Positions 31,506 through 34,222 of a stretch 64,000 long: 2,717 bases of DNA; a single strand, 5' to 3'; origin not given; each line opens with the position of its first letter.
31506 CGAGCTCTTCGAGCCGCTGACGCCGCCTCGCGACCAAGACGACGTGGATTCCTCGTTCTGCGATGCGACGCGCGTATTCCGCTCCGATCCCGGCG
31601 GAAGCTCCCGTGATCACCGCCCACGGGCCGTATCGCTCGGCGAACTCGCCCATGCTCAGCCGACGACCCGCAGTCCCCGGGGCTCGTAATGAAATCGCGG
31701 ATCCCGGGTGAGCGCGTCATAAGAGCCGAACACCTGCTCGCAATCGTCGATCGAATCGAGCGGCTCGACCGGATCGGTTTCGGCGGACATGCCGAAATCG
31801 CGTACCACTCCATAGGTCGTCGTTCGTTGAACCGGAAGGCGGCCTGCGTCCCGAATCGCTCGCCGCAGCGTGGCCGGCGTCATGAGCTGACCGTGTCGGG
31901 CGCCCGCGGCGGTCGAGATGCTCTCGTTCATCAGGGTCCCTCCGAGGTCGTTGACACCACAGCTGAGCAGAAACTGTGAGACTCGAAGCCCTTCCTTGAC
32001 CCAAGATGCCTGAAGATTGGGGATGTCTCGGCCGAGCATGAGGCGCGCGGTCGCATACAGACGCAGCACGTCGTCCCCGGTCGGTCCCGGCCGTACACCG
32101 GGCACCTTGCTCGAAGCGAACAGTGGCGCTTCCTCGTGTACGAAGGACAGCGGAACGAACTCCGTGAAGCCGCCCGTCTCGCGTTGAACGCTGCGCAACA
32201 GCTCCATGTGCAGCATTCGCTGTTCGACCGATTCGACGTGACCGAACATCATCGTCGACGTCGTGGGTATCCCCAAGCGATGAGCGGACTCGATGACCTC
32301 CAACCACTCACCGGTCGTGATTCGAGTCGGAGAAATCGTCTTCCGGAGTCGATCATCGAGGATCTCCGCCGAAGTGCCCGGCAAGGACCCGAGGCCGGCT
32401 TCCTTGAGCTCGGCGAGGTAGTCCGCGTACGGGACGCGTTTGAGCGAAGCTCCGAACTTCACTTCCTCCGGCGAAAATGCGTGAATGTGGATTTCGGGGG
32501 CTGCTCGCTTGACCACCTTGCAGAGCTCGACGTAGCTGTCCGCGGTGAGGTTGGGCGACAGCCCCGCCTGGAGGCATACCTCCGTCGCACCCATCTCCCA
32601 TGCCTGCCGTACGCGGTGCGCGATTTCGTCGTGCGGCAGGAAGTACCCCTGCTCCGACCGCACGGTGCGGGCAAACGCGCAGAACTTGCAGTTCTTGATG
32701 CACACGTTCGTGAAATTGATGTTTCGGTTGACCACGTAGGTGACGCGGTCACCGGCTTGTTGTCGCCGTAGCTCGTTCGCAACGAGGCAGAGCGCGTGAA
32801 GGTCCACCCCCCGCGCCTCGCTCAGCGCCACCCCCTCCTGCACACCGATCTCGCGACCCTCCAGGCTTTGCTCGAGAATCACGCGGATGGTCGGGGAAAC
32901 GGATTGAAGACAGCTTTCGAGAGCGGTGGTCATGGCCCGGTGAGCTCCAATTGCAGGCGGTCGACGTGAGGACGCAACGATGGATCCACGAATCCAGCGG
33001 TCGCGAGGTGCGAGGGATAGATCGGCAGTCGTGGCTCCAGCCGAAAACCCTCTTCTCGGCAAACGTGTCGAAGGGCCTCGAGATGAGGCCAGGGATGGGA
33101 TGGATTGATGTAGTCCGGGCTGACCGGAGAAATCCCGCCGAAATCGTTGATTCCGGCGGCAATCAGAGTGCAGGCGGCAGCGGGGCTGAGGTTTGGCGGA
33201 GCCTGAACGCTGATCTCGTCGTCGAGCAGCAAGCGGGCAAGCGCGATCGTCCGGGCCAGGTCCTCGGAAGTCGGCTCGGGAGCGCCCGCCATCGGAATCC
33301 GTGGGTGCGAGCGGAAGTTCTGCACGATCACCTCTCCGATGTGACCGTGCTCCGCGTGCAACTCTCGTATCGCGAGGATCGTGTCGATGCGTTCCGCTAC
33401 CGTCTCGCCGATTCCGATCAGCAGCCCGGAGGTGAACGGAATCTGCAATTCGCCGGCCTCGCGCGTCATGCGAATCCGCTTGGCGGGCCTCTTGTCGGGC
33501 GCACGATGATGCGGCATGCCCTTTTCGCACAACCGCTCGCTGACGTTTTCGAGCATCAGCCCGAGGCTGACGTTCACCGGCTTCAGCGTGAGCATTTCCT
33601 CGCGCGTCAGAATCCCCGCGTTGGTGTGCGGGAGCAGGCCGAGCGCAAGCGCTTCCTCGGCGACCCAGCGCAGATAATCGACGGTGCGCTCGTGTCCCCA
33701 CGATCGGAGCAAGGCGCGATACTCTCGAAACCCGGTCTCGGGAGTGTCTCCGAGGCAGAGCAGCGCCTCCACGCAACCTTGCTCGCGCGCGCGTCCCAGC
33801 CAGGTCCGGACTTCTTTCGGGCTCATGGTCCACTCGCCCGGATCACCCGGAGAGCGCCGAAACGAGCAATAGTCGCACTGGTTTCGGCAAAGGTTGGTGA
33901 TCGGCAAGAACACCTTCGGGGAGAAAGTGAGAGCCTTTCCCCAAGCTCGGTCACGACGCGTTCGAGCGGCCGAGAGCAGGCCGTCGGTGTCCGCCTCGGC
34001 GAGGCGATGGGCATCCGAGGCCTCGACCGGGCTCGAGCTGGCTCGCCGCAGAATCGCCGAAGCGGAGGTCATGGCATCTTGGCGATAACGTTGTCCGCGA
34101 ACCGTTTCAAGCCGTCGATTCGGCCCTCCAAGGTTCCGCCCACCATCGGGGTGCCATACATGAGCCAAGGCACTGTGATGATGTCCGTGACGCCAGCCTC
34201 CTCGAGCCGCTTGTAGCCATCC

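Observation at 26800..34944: A complete-looking coenzyme F420 biosynthesis and recycling set in a genome that does not look actinobacterial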

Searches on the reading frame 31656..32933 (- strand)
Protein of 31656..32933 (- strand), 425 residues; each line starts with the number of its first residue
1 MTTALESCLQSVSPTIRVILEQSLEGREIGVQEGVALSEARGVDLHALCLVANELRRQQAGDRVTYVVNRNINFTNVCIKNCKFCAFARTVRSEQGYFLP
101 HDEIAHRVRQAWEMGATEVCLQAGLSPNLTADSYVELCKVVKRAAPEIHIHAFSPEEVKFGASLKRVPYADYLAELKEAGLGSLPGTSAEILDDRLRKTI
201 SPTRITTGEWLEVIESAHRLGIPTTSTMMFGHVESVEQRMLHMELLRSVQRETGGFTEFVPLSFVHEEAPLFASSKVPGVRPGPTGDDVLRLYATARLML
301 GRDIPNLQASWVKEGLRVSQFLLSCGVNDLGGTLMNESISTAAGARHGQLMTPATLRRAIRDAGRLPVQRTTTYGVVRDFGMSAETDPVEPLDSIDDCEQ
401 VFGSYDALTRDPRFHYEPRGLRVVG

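Call 4: search_protein_families(library=ncbifam, proteins=[window:31659-32933:-], max_evalue=0.00001)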
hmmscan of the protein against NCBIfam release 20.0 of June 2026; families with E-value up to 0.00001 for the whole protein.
seq(425 aa): 16 families
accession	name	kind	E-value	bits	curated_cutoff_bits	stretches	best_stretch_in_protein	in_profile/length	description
TIGR03551.1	F420_cofH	equivalog_domain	1.9e-140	467.6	374.1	1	32-376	4-344/345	5-amino-6-(D-ribitylamino)uracil--L-tyrosine 4-hydroxyphenyl transferase CofH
NF006687.0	PRK09234.1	equivalog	2.4e-140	469.3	1018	1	21-379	484-839/849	bifunctional FO biosynthesis protein CofGH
NF005609.0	PRK07360.1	equivalog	5.7e-133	443.3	426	1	15-378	7-369/374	7,8-didemethyl-8-hydroxy-5-deazariboflavin synthase subunit CofH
TIGR00423.1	TIGR00423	subfamily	4.7e-119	397.3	260.25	1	64-375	1-308/310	CofH family radical SAM protein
TIGR03699.1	menaquin_MqnC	equivalog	1.9e-106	355.8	428.1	1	32-376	6-341/342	cyclic dehypoxanthinyl futalosine synthase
TIGR03700.1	mena_SCO4494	equivalog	2e-95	319.7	434.55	1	20-375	2-349/351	aminofutalosine synthase MqnE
NF006277.0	PRK08445.1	equivalog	5.8e-84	281.9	576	1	36-380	9-348/348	dehypoxanthine futalosine cyclase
NF006276.0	PRK08444.1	equivalog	2e-71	240.9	560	1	21-379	5-352/353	aminofutalosine synthase MqnE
NF004580.0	PRK05926.1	equivalog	8e-58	196.4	583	1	12-368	11-363/370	hypothetical protein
TIGR03550.1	F420_cofG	equivalog_domain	5.9e-18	65.1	213.35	2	207-332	148-265/322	7,8-didemethyl-8-hydroxy-5-deazariboflavin synthase CofG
NF004884.0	PRK06245.1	equivalog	1.3e-15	57.2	209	1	57-131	4-76/340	7,8-didemethyl-8-hydroxy-5-deazariboflavin synthase subunit CofG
TIGR00433.2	bioB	equivalog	5.2e-10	39.1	225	1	30-266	4-222/307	biotin synthase BioB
TIGR03956.1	rSAM_HydE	equivalog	6e-09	35.6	254.6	1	44-151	27-132/340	[FeFe] hydrogenase H-cluster radical SAM maturase HydE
TIGR03910.1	pyrrolys_PylB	equivalog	1.6e-07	30.6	348.2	1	40-144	30-137/347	methylornithine synthase PylB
TIGR02351.2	thiH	equivalog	3.6e-06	26.3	380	1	29-154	35-159/364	2-iminoacetate synthase ThiH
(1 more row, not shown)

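Call 6: find_related_loci(query=window:31659-32933:-, collection=genome_contigs, flank=10000)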
Query seq(425 aa) (425 aa) in genome_contigs; peptide patterns used: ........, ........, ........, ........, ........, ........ (x = any residue, [..] = any of these).
600 stretches matched a pattern (row limit reached: there are more); 588 encode a relative of the query (tblastn E <= 1e-3); the best 80 are kept; 80 distinct loci.
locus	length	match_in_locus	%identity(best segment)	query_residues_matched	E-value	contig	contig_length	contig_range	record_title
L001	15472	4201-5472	86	1-424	0e+0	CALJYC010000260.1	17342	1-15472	MAG: uncultured bacterium isolate N3_Bin_MAXBIN__017_sub_1 genome assembly, contig: c_000003502486, whole genome shotgun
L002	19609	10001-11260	84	1-420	0e+0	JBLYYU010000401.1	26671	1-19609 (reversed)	MAG: Polyangiales bacterium isolate EBRS3.bin2 k97_514848, whole genome shotgun sequence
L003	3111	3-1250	81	9-424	0e+0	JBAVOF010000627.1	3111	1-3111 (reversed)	MAG: Polyangiales bacterium isolate MFD02366_ilm_asm_bin8 k127_304091, whole genome shotgun sequence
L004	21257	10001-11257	58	1-416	1e-162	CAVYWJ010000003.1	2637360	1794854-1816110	MAG: uncultured delta proteobacterium isolate MFD01275.bin.1.74 genome assembly, contig: contig_5079, whole genome shotg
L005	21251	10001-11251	60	5-419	4e-162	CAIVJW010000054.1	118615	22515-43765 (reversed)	MAG: uncultured delta proteobacterium isolate KTt_bin-2109 genome assembly, contig: bin-2109:054/455, whole genome shotg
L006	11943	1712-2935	58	9-417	3e-160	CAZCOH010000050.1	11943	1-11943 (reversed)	MAG TPA_asm: uncultured Dehalococcoidia bacterium isolate binchicken_co46_701 genome assembly, contig: NODE_10369_length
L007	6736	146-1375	57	7-416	1e-158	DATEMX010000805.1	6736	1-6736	MAG TPA_asm: Polyangiaceae bacterium isolate SMAG_U8954 k141_1811818, whole genome shotgun sequence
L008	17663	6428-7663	57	5-417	8e-157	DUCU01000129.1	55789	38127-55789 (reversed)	MAG TPA_asm: Dehalococcoidia bacterium isolate UWMA-0337 NODE_854_length_55789_cov_0.147405, whole genome shotgun sequen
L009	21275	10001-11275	55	1-425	6e-156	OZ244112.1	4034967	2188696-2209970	MAG: Dehalococcoidia bacterium isolate 98c33025-9a88-4adf-8ca6-a97f3c9d2c4b genome assembly, chromosome: 1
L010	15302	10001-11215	58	2-408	4e-156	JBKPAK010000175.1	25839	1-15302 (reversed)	MAG: Candidatus Methylomirabilota bacterium isolate GB_HAYS_MAG_00007 GB_HAYS_000000482265, whole genome shotgun sequenc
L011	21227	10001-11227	56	11-419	2e-155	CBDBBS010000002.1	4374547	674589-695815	MAG: Dehalococcoidia bacterium isolate ddb4ac3d-8f21-48f8-a382-dd94587b0ab6 genome assembly, contig: contig_2, whole gen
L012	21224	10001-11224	58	9-419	1e-154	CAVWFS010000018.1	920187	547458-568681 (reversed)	MAG: uncultured Candidatus Rokubacteria bacterium isolate MFD00962.bin.2.180 genome assembly, contig: contig_95093, whol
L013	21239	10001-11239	56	4-417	1e-154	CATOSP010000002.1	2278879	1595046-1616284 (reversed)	MAG: uncultured Dehalococcoidia bacterium isolate 286066b2-4084-4aa5-9e65-18c9001dea11 genome assembly, contig: contig_2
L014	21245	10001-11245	57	5-419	1e-154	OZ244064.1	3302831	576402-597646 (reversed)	MAG: Dehalococcoidia bacterium isolate 6b45779a-ebf8-4e4c-9ead-68fbda15a8e5 genome assembly, chromosome: 1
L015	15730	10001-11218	57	9-416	1e-154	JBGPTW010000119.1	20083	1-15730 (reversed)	MAG: Candidatus Methylomirabilia bacterium isolate OBJ1_062018_110_59 k141_824137_length_20083_cov_15.0000, whole genome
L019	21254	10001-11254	55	5-422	2e-152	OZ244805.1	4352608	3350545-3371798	MAG: Dehalococcoidia bacterium isolate 65858962-d3d5-450c-8d97-e4733050bb2d genome assembly, chromosome: 1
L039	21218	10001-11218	57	19-420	2e-145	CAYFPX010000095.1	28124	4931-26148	MAG TPA_asm: uncultured Enterobacterales bacterium isolate ERP019367_co1_21 genome assembly, contig: NODE_1574_length_28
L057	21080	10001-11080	50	16-374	4e-107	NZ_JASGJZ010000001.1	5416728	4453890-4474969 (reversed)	MAG: Pseudorhodoferax sp. isolate 5N053 JMF-2111-06-0005.ont.bin.53_0, whole genome shotgun sequence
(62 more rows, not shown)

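Call 39: find_encoding_contigs(protein=window:31656-32933:-, flank=2000, max_places=5)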
Protein window:31656-32933:- (425 aa): 3 contigs read that carry it; 3 places shown.
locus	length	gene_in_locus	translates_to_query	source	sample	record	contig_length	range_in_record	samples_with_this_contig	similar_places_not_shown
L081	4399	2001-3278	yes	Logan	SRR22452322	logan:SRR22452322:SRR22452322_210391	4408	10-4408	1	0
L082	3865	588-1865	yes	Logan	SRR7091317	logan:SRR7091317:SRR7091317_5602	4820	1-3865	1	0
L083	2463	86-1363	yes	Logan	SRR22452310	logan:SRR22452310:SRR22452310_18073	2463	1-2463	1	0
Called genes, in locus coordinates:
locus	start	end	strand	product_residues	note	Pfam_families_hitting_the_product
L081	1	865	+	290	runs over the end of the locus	?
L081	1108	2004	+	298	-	PF04055:Radical_SAM (faint)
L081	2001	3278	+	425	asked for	PF04055:Radical_SAM, PF19288:CofH_C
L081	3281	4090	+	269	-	PF00106:adh_short, PF08659:KR, PF13561:adh_short_C2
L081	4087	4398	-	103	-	?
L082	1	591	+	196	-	?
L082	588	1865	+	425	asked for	PF04055:Radical_SAM, PF19288:CofH_C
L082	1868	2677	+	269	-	PF00106:adh_short, PF08659:KR, PF13561:adh_short_C2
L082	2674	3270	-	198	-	PF01983:CofC, PF12804:NTP_transf_3, PF09837:DUF2064 (weak)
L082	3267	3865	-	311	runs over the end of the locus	PF01933:CofD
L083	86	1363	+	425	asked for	PF04055:Radical_SAM, PF19288:CofH_C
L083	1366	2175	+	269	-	PF00106:adh_short, PF08659:KR, PF13561:adh_short_C2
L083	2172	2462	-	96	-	?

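Call 67: search_protein_families(library=ncbifam, proteins=[L012:7412-8842:+, L010:7407-8789:+, L057:7911-8783:+, L019:12915-13898:+, L008:9460-10419:+, L009:13088-14059:+, L009:2729-3667:-, L039:17642-18664:-], max_evalue=1e-20)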
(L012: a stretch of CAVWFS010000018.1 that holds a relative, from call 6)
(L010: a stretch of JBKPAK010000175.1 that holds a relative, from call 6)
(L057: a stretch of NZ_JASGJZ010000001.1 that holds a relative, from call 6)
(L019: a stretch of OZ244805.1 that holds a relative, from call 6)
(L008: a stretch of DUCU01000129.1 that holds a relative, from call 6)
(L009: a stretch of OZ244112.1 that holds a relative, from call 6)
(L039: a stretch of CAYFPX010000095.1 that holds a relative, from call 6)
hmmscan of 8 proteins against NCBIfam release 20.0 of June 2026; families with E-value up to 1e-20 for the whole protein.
L012:7412-8842:+ (476 aa): 7 families
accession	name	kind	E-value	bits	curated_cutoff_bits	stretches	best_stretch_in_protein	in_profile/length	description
TIGR03619.1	F420_Rv2161c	subfamily_domain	4.2e-73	246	166.9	1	167-438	2-246/247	TIGR03619 family F420-dependent LLM class oxidoreductase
TIGR03560.1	F420_Rv1855c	subfamily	4.5e-41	141.1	231.4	1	164-391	14-225/227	TIGR03560 family F420-dependent LLM class oxidoreductase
TIGR03854.1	F420_MSMEG_3544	hypoth_equivalog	6e-29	101.3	295.6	1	214-460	41-287/290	TIGR03854 family LLM class F420-dependent oxidoreductase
TIGR03571.1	lucif_BA3436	subfamily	6.7e-28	97.8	303.9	1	207-461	61-303/304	TIGR03571 family LLM class oxidoreductase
TIGR03621.1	F420_MSMEG_2516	subfamily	1.1e-26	93.7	213.15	1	215-403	41-229/295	TIGR03621 family F420-dependent LLM class oxidoreductase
TIGR04021.1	LLM_DMSO2_sfnG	equivalog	1.9e-25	90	382.95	1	207-384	54-227/350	dimethylsulfone monooxygenase SfnG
TIGR04020.1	seco_metab_LLM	subfamily_domain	3.7e-21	75.6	244.45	1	213-394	50-227/341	MupA/Atu3671 family FMN-dependent luciferase-like monooxygenase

L010:7407-8789:+ (460 aa): 6 families
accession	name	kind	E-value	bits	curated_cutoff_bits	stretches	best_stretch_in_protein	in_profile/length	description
TIGR03619.1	F420_Rv2161c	subfamily_domain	1e-77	261.1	166.9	1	137-410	2-246/247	TIGR03619 family F420-dependent LLM class oxidoreductase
TIGR03560.1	F420_Rv1855c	subfamily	1.3e-42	146.1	231.4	1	135-363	15-226/227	TIGR03560 family F420-dependent LLM class oxidoreductase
TIGR03854.1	F420_MSMEG_3544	hypoth_equivalog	6.3e-31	107.8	295.6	1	184-416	41-273/290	TIGR03854 family LLM class F420-dependent oxidoreductase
TIGR03571.1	lucif_BA3436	subfamily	2.7e-28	99.1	303.9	1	178-409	62-280/304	TIGR03571 family LLM class oxidoreductase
TIGR03621.1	F420_MSMEG_2516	subfamily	3.6e-27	95.3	213.15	1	185-317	41-168/295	TIGR03621 family F420-dependent LLM class oxidoreductase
TIGR04021.1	LLM_DMSO2_sfnG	equivalog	6.1e-25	88.3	382.95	1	180-326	57-204/350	dimethylsulfone monooxygenase SfnG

L057:7911-8783:+ (290 aa): 5 families
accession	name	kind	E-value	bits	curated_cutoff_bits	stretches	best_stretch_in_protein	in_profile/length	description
TIGR03619.1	F420_Rv2161c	subfamily_domain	1.1e-42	146.3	166.9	1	18-253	3-241/247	TIGR03619 family F420-dependent LLM class oxidoreductase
TIGR03571.1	lucif_BA3436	subfamily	2.9e-25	89.2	303.9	1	16-232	34-236/304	TIGR03571 family LLM class oxidoreductase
TIGR03560.1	F420_Rv1855c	subfamily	7.3e-22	78.3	231.4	1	55-224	40-216/227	TIGR03560 family F420-dependent LLM class oxidoreductase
TIGR03857.1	F420_MSMEG_2249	hypoth_equivalog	2e-21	76.6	218.4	0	66-224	41-200/329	TIGR03857 family LLM class F420-dependent oxidoreductase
TIGR03621.1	F420_MSMEG_2516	subfamily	6.5e-21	74.7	213.15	0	75-195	50-169/295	TIGR03621 family F420-dependent LLM class oxidoreductase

L019:12915-13898:+ (327 aa): 8 families
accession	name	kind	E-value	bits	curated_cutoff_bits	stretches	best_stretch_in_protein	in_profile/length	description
TIGR03619.1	F420_Rv2161c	subfamily_domain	4.1e-43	147.8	166.9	1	53-305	41-246/247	TIGR03619 family F420-dependent LLM class oxidoreductase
TIGR03560.1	F420_Rv1855c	subfamily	3e-36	125.3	231.4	1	25-241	11-223/227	TIGR03560 family F420-dependent LLM class oxidoreductase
NF002619.0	PRK02271.1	equivalog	1.2e-31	110.3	276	1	25-261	12-226/329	5,10-methylenetetrahydromethanopterin reductase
TIGR03621.1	F420_MSMEG_2516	subfamily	4.7e-25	88.3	213.15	1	22-181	9-156/295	TIGR03621 family F420-dependent LLM class oxidoreductase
TIGR03555.1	F420_mer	equivalog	3.4e-24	85.8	348.7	1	27-261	12-225/325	5,10-methylenetetrahydromethanopterin reductase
TIGR03857.1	F420_MSMEG_2249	hypoth_equivalog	1.1e-23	84.1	218.4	1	20-277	7-243/329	TIGR03857 family LLM class F420-dependent oxidoreductase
TIGR03564.1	F420_MSMEG_4879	subfamily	2.6e-22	79.7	234.25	0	31-261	3-213/265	TIGR03564 family F420-dependent LLM class oxidoreductase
TIGR03557.1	F420_G6P_family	subfamily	1.5e-21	76.9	210.4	0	25-262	11-228/316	TIGR03557 family F420-dependent LLM class oxidoreductase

L008:9460-10419:+ (319 aa): 11 families
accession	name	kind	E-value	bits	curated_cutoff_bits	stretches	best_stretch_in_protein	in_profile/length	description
TIGR03619.1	F420_Rv2161c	subfamily_domain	5.9e-44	150.5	166.9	1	49-296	38-245/247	TIGR03619 family F420-dependent LLM class oxidoreductase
TIGR03560.1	F420_Rv1855c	subfamily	1.9e-31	109.6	231.4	1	24-235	11-225/227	TIGR03560 family F420-dependent LLM class oxidoreductase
TIGR03571.1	lucif_BA3436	subfamily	9.1e-28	97.4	303.9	1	3-246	10-247/304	TIGR03571 family LLM class oxidoreductase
NF002619.0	PRK02271.1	equivalog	3.6e-26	92.2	276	1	24-253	12-226/329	5,10-methylenetetrahydromethanopterin reductase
TIGR03621.1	F420_MSMEG_2516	subfamily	4e-24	85.3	213.15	1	22-180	10-156/295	TIGR03621 family F420-dependent LLM class oxidoreductase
TIGR03854.1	F420_MSMEG_3544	hypoth_equivalog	1.1e-23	84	295.6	1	29-313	16-280/290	TIGR03854 family LLM class F420-dependent oxidoreductase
TIGR03857.1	F420_MSMEG_2249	hypoth_equivalog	2.8e-23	82.7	218.4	0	26-254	14-226/329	TIGR03857 family LLM class F420-dependent oxidoreductase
TIGR03555.1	F420_mer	equivalog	6.1e-23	81.7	348.7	1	25-251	11-223/325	5,10-methylenetetrahydromethanopterin reductase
TIGR03557.1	F420_G6P_family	subfamily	2.4e-22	79.5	210.4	1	27-221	14-201/316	TIGR03557 family F420-dependent LLM class oxidoreductase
TIGR03554.1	F420_G6P_DH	equivalog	3.1e-22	79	420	0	28-253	18-244/331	glucose-6-phosphate dehydrogenase (coenzyme-F420)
TIGR04021.1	LLM_DMSO2_sfnG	equivalog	5.4e-21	75.3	382.95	0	29-231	31-230/350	dimethylsulfone monooxygenase SfnG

L009:13088-14059:+ (323 aa): 8 families
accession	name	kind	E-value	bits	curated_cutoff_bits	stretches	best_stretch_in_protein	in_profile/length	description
TIGR03619.1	F420_Rv2161c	subfamily_domain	1.9e-41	142.3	166.9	1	50-300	18-245/247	TIGR03619 family F420-dependent LLM class oxidoreductase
TIGR03560.1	F420_Rv1855c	subfamily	7.7e-30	104.4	231.4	1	28-234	11-220/227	TIGR03560 family F420-dependent LLM class oxidoreductase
NF002619.0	PRK02271.1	equivalog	3e-28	99.1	276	1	28-257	12-226/329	5,10-methylenetetrahydromethanopterin reductase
TIGR03571.1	lucif_BA3436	subfamily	1.9e-27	96.4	303.9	1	4-255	7-250/304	TIGR03571 family LLM class oxidoreductase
TIGR03621.1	F420_MSMEG_2516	subfamily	2.2e-24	86.1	213.15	1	25-290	9-268/295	TIGR03621 family F420-dependent LLM class oxidoreductase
TIGR03555.1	F420_mer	equivalog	2.6e-24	86.2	348.7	1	30-257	12-225/325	5,10-methylenetetrahydromethanopterin reductase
TIGR03557.1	F420_G6P_family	subfamily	1.9e-22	79.8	210.4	1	29-259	12-229/316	TIGR03557 family F420-dependent LLM class oxidoreductase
TIGR03854.1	F420_MSMEG_3544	hypoth_equivalog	7.8e-22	77.9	295.6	1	35-318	18-281/290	TIGR03854 family LLM class F420-dependent oxidoreductase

L009:2729-3667:- (312 aa): 11 families
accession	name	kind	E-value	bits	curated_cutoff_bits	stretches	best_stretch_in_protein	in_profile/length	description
TIGR03619.1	F420_Rv2161c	subfamily_domain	1.9e-53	181.6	166.9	1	22-288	3-246/247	TIGR03619 family F420-dependent LLM class oxidoreductase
TIGR03560.1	F420_Rv1855c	subfamily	2.3e-33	115.9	231.4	1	15-218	11-221/227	TIGR03560 family F420-dependent LLM class oxidoreductase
TIGR04021.1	LLM_DMSO2_sfnG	equivalog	2.4e-26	93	382.95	1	15-239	26-248/350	dimethylsulfone monooxygenase SfnG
NF002619.0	PRK02271.1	equivalog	4.5e-26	91.9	276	1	16-240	13-226/329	5,10-methylenetetrahydromethanopterin reductase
TIGR03621.1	F420_MSMEG_2516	subfamily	3.7e-25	88.7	213.15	1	8-183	3-168/295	TIGR03621 family F420-dependent LLM class oxidoreductase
TIGR03854.1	F420_MSMEG_3544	hypoth_equivalog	5.8e-25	88.2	295.6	1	56-309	47-287/290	TIGR03854 family LLM class F420-dependent oxidoreductase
TIGR03565.1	alk_sulf_monoox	equivalog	1.2e-24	87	518.2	1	59-217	62-220/346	FMNH2-dependent alkanesulfonate monooxygenase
NF001939.1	PRK00719.1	subfamily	3.5e-24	85.3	510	1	58-217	61-220/373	alkanesulfonate monooxygenase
TIGR03557.1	F420_G6P_family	subfamily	2.8e-22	79.2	210.4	1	17-192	13-189/316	TIGR03557 family F420-dependent LLM class oxidoreductase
TIGR03555.1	F420_mer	equivalog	9.5e-22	77.8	348.7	0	17-240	12-225/325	5,10-methylenetetrahydromethanopterin reductase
TIGR03571.1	lucif_BA3436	subfamily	2.3e-21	76.4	303.9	0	51-311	68-304/304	TIGR03571 family LLM class oxidoreductase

L039:17642-18664:- (340 aa): 7 families
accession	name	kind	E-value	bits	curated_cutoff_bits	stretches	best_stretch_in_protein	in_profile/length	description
TIGR03559.1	F420_Rv3520c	subfamily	4.6e-112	374.3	335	1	2-324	1-324/325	LLM class F420-dependent oxidoreductase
TIGR04024.1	F420_NP1902A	hypoth_equivalog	2.9e-57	193.9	345.4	1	20-316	20-301/330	TIGR04024 family LLM class F420-dependent oxidoreductase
TIGR03841.1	F420_Rv3093c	subfamily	4.7e-36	124.7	213.65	1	17-322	12-292/298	LLM class F420-dependent oxidoreductase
TIGR03564.1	F420_MSMEG_4879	subfamily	1.1e-32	113.7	234.25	1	21-246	5-218/265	TIGR03564 family F420-dependent LLM class oxidoreductase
TIGR03555.1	F420_mer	equivalog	4.9e-32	111.6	348.7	1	21-325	18-305/325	5,10-methylenetetrahydromethanopterin reductase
NF002619.0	PRK02271.1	equivalog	1.1e-31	110.4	276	1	20-325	19-306/329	5,10-methylenetetrahydromethanopterin reductase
TIGR03617.1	F420_MSMEG_2256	subfamily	1.9e-30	105.9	278.15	1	24-333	4-307/318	TIGR03617 family F420-dependent LLM class oxidoreductase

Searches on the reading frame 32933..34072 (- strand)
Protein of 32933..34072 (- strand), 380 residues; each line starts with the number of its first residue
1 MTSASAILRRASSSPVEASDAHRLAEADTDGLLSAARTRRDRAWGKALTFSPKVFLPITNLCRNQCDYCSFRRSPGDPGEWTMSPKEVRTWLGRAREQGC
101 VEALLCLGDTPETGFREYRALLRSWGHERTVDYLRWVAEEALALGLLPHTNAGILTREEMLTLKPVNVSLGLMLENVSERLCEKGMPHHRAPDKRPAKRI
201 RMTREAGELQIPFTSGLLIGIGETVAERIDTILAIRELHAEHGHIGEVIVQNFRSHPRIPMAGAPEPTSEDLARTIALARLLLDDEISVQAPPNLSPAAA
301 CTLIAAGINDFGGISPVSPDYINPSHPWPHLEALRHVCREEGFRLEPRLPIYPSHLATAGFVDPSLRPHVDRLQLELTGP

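Call 4: search_protein_families(library=ncbifam, proteins=[window:32933-34072:-], max_evalue=0.00001)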
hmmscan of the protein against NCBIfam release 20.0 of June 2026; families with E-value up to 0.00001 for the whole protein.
seq(380 aa): 13 families
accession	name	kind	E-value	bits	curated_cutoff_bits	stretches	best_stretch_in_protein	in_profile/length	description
NF006687.0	PRK09234.1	equivalog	2.4e-125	419.7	1018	1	16-379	31-406/849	bifunctional FO biosynthesis protein CofGH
TIGR03550.1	F420_cofG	equivalog_domain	1e-124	415.9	213.35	1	49-370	1-321/322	7,8-didemethyl-8-hydroxy-5-deazariboflavin synthase CofG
NF004884.0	PRK06245.1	equivalog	2.3e-122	408.1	209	1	40-374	3-332/340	7,8-didemethyl-8-hydroxy-5-deazariboflavin synthase subunit CofG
TIGR03699.1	menaquin_MqnC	equivalog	1.2e-22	80.2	428.1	2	18-124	5-113/342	cyclic dehypoxanthinyl futalosine synthase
TIGR03551.1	F420_cofH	equivalog_domain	3.2e-21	75.6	374.1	1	21-313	6-300/345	5-amino-6-(D-ribitylamino)uracil--L-tyrosine 4-hydroxyphenyl transferase CofH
NF005609.0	PRK07360.1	equivalog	1.6e-20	73.2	426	2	10-124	15-134/374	7,8-didemethyl-8-hydroxy-5-deazariboflavin synthase subunit CofH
TIGR03700.1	mena_SCO4494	equivalog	9.4e-20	70.8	434.55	1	19-291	14-283/351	aminofutalosine synthase MqnE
TIGR00423.1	TIGR00423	subfamily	9.1e-17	61.3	260.25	1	56-314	9-266/310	CofH family radical SAM protein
TIGR03957.1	rSAM_HmdB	equivalog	1.3e-12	47.6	320.9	1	58-311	44-278/317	5,10-methenyltetrahydromethanopterin hydrogenase cofactor biosynthesis protein HmdB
TIGR00433.2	bioB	equivalog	7.5e-11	41.8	225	1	19-284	6-252/307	biotin synthase BioB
NF006276.0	PRK08444.1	equivalog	2.7e-10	39.8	560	1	14-122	11-119/353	aminofutalosine synthase MqnE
NF004580.0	PRK05926.1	equivalog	5e-09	35.8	583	1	26-311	42-325/370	hypothetical protein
TIGR03910.1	pyrrolys_PylB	equivalog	1.2e-07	30.9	348.2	1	27-286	33-271/347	methylornithine synthase PylB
